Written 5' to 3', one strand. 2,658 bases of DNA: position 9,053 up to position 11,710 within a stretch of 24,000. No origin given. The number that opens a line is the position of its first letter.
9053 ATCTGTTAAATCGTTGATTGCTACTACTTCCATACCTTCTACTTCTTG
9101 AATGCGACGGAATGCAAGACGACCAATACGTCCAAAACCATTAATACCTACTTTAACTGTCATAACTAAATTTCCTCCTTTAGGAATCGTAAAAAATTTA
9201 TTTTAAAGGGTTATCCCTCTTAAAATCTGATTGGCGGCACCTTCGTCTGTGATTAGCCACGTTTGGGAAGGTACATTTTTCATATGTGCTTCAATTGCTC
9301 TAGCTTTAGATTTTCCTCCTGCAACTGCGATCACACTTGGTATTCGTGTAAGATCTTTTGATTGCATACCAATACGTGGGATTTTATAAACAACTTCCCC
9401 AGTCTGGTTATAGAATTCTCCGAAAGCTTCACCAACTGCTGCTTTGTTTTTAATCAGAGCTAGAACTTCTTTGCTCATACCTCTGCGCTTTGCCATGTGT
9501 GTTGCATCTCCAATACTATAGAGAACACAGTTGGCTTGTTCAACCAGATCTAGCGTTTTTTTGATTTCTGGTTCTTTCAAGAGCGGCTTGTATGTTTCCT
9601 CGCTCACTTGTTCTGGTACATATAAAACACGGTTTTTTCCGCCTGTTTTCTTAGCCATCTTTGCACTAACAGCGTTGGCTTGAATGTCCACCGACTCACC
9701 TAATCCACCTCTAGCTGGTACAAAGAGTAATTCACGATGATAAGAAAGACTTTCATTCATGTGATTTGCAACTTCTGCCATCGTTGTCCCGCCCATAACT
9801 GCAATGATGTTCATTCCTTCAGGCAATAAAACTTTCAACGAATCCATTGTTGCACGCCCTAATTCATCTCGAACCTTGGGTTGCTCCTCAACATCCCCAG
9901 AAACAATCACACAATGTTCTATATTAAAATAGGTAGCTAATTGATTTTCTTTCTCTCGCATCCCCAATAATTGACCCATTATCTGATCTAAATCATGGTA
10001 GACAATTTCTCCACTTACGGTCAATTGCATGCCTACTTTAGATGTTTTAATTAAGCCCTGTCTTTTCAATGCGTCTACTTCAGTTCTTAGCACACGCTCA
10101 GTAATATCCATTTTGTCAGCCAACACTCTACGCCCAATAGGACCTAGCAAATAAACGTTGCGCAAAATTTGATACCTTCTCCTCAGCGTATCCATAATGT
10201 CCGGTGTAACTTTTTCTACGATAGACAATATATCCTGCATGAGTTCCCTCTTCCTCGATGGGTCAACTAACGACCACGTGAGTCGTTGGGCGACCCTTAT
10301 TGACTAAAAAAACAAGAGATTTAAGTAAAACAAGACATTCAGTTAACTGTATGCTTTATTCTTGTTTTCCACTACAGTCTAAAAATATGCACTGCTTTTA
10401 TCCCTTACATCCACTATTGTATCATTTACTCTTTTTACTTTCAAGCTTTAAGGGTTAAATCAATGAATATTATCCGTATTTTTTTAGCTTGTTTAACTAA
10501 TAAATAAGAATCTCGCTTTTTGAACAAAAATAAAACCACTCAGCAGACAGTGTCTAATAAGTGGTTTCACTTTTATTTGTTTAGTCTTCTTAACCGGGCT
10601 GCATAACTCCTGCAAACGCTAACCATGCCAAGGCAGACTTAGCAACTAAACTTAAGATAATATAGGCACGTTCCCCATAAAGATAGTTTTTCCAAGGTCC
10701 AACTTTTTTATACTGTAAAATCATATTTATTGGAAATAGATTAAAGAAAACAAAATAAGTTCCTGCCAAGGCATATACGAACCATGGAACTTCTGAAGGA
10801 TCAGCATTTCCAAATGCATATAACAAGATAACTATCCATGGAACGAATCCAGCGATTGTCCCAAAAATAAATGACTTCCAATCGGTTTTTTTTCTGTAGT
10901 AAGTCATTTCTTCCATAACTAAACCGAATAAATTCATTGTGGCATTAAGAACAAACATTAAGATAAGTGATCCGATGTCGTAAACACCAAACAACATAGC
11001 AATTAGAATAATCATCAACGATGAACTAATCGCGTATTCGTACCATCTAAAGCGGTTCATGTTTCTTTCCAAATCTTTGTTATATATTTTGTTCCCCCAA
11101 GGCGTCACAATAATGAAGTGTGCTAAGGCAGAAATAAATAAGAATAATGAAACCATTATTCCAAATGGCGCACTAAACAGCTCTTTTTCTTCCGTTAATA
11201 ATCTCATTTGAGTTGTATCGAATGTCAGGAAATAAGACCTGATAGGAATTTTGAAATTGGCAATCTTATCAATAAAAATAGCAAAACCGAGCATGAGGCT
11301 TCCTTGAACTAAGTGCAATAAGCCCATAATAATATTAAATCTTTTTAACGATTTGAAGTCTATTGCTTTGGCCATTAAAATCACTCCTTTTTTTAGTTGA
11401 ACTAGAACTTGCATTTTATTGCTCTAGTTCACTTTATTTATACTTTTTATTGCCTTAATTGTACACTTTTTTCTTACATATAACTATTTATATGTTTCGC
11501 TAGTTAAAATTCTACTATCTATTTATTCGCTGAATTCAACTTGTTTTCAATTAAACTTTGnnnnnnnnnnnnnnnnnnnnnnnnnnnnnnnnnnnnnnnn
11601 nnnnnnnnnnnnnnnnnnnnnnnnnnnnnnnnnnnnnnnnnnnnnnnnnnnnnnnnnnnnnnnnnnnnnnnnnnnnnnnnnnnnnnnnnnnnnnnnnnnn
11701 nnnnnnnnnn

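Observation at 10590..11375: Heliorhodopsin-like gene embedded between the glycolytic operon and clpP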

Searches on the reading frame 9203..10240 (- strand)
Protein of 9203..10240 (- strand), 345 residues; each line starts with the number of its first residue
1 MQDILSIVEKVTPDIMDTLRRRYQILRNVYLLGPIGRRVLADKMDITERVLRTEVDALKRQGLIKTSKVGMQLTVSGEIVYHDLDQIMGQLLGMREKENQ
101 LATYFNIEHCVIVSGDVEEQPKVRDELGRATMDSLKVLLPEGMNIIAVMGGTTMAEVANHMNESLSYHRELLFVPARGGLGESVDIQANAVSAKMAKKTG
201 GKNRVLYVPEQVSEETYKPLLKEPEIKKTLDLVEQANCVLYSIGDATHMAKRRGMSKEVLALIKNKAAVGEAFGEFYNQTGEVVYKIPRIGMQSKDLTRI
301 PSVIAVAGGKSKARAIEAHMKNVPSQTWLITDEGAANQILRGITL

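Call 11: search_protein_families(library=pfam, proteins=[window:9203-10240:-], max_evalue=0.001)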
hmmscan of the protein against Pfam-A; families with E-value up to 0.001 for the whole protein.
window:9203-10240:- (345 aa): 3 families
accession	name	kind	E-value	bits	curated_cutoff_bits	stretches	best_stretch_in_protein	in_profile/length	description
PF04198.19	Sugar-bind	-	1e-67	228.5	27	1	93-341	5-257/257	Putative sugar-binding domain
PF21715.3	CggR_N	-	2.5e-26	91.6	30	1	19-88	2-71/71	CggR N-terminal DNA binding domain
PF25213.1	HVO_A0261_N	-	2.2e-05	24.7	35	1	19-88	10-78/86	HVO_A0261 N-terminal domain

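Call 47: find_homologous_proteins(query=window:9203-10240:-, max_evalue=1e-30)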
Query window:9203-10240:- (345 aa): 2166 proteins with E <= 1e-30 among 4892 candidates; the best 120 are listed.
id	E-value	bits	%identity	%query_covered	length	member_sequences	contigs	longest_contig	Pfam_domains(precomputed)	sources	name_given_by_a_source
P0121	2.6e-211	719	96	100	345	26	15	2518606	PF04198.20,PF21715.4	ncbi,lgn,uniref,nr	ncbi:central glycolytic genes regulator [Carnobacterium iners]|uniref:Central glycolytic genes regul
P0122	6.4e-188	642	85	100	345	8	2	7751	PF04198.20,PF21715.4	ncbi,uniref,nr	ncbi:sugar-binding domain-containing protein [Carnobacterium sp.]|uniref:sugar-binding transcription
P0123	1.2e-187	641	84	100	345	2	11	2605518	PF04198.20,PF21715.4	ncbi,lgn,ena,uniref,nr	ncbi:MAG: sugar-binding domain-containing protein [Carnobacterium sp.]|uniref:Sugar-binding transcri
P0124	1.9e-171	588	77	100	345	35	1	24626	PF04198.20,PF21715.4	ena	-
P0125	1.4e-170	585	76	100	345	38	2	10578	PF04198.20,PF21715.4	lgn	-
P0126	1.4e-169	582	77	100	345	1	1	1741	PF04198.20,PF21715.4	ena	-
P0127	8.0e-169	579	77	100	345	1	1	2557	PF04198.20,PF21715.4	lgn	-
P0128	8.1e-169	579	76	100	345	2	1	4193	PF04198.20,PF21715.4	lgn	-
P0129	1.8e-165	568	75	100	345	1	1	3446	PF04198.20,PF21715.4,PF25213.2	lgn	-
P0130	6.9e-165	566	75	100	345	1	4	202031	PF04198.20,PF21715.4,PF25213.2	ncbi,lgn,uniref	ncbi:sugar-binding transcriptional regulator [Carnobacterium alterfunditum]|uniref:sugar-binding tra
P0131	9.4e-165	566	75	100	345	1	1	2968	PF04198.20,PF21715.4,PF25213.2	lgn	-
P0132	1.9e-164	565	75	100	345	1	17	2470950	PF04198.20,PF21715.4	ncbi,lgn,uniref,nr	ncbi:central glycolytic genes regulator [Carnobacterium alterfunditum]|uniref:Central glycolytic gen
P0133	2.3e-164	565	74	100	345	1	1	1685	PF04198.20,PF21715.4,PF25213.2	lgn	-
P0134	3.4e-164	564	74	100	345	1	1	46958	PF04198.20,PF21715.4,PF25213.2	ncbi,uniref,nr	ncbi:sugar-binding domain-containing protein [Carnobacterium sp. ISL-102]|uniref:sugar-binding trans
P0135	1.9e-163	562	74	100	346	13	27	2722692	PF04198.20,PF21715.4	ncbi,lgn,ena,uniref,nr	ncbi:SorC family transcriptional regulator [Carnobacterium divergens]|uniref:sugar-binding transcrip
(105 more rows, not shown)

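Call 49: find_encoding_contigs(protein=P0121, flank=5000, max_places=4)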
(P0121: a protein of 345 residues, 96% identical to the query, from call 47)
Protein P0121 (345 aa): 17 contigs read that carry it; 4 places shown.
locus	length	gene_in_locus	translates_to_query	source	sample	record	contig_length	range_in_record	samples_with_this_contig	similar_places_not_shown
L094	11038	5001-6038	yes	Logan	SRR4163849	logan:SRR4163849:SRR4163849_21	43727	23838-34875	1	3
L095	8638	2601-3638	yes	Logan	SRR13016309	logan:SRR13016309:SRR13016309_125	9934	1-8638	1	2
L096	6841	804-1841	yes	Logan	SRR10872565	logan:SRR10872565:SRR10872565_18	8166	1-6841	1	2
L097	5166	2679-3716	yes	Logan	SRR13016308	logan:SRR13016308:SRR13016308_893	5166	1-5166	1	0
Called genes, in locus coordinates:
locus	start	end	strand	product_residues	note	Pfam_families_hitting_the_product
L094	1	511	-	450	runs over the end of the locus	PF00309:Sigma54_AID, PF04963:Sigma54_CBD, PF04552:Sigma54_DBD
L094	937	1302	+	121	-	-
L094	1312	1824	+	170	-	PF02517:Rce1-like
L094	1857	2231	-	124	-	PF20403:DUF6693 (faint), PF05987:DUF898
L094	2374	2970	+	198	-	PF00574:CLP_protease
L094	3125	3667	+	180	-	PF13462:Thioredoxin_4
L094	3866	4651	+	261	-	PF18761:Heliorhodopsin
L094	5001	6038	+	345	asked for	PF21715:CggR_N, PF04198:Sugar-bind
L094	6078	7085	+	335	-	PF00044:Gp_dh_N, PF02800:Gp_dh_C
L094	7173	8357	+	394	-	PF00162:PGK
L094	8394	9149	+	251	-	PF00121:TIM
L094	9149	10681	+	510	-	PF01676:Metalloenzyme, PF06415:iPGM_N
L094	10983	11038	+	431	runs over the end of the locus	PF03952:Enolase_N, PF00113:Enolase_C, PF13378:MR_MLE_C (weak), PF07476:MAAL_C (weak)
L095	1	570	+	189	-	?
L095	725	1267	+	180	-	PF13462:Thioredoxin_4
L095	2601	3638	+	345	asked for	PF21715:CggR_N, PF04198:Sugar-bind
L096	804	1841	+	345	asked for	PF21715:CggR_N, PF04198:Sugar-bind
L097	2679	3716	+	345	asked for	PF21715:CggR_N, PF04198:Sugar-bind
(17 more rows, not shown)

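Call 50: find_encoding_contigs(protein=P0123, flank=5000, max_places=3)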
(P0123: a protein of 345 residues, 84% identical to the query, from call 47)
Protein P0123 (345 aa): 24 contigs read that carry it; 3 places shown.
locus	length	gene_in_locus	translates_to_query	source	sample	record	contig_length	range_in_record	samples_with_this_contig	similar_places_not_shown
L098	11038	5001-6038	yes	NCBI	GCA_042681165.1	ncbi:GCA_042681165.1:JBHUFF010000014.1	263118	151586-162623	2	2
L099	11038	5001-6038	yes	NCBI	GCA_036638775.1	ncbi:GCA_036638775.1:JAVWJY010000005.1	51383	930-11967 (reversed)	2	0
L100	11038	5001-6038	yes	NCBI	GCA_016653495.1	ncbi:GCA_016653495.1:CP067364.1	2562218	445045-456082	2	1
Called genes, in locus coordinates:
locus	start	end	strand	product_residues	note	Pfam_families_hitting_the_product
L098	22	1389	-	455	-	PF00309:Sigma54_AID, PF04963:Sigma54_CBD, PF04552:Sigma54_DBD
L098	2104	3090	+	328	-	PF01207:Dus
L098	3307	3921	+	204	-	PF00574:CLP_protease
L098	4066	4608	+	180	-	PF13462:Thioredoxin_4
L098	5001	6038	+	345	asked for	PF21715:CggR_N, PF04198:Sugar-bind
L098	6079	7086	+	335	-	PF00044:Gp_dh_N, PF02800:Gp_dh_C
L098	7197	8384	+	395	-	PF00162:PGK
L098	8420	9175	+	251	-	PF00121:TIM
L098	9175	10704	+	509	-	PF01676:Metalloenzyme, PF06415:iPGM_N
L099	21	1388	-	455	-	PF00309:Sigma54_AID, PF04963:Sigma54_CBD, PF04552:Sigma54_DBD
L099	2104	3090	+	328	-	PF01207:Dus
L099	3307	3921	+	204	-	PF00574:CLP_protease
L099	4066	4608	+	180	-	PF13462:Thioredoxin_4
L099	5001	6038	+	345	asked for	PF21715:CggR_N, PF04198:Sugar-bind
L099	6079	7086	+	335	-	PF00044:Gp_dh_N, PF02800:Gp_dh_C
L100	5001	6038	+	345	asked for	PF21715:CggR_N, PF04198:Sugar-bind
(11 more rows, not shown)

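Call 51: find_encoding_contigs(protein=P0132, flank=5000, max_places=2)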
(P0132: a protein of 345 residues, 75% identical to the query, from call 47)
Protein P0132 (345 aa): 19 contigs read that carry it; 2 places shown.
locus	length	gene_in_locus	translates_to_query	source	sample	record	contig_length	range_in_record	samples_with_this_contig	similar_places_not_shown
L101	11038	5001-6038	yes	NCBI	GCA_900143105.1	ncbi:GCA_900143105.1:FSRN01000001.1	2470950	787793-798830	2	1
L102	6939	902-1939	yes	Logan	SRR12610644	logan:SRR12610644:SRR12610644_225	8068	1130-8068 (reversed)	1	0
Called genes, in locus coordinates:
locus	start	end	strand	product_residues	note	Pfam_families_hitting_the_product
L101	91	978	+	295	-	PF03668:RapZ-like_N, PF22740:PapZ_C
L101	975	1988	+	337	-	PF01933:CofD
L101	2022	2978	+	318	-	PF10298:WhiA_N, PF14528:LAGLIDADG_3 (faint), PF14527:LAGLIDADG_WhiA, PF02650:HTH_WhiA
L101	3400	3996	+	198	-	PF00574:CLP_protease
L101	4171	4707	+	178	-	PF13462:Thioredoxin_4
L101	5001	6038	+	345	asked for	PF21715:CggR_N, PF04198:Sugar-bind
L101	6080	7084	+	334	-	PF00044:Gp_dh_N, PF02800:Gp_dh_C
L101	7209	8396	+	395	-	PF00162:PGK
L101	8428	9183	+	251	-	PF00121:TIM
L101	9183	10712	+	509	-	PF01676:Metalloenzyme, PF06415:iPGM_N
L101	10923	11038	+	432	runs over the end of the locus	PF03952:Enolase_N, PF00113:Enolase_C, PF13378:MR_MLE_C (weak), PF07476:MAAL_C (weak)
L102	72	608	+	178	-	PF13462:Thioredoxin_4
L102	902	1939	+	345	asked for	PF21715:CggR_N, PF04198:Sugar-bind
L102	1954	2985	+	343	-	PF00044:Gp_dh_N, PF02800:Gp_dh_C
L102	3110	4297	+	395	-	PF00162:PGK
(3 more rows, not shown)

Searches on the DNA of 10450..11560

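Call 66: search_rna_families(source=window, start=10450, end=11560, threshold=evalue, max_evalue=1)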
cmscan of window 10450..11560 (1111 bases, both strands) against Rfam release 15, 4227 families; matches with E-value up to 1: 0.
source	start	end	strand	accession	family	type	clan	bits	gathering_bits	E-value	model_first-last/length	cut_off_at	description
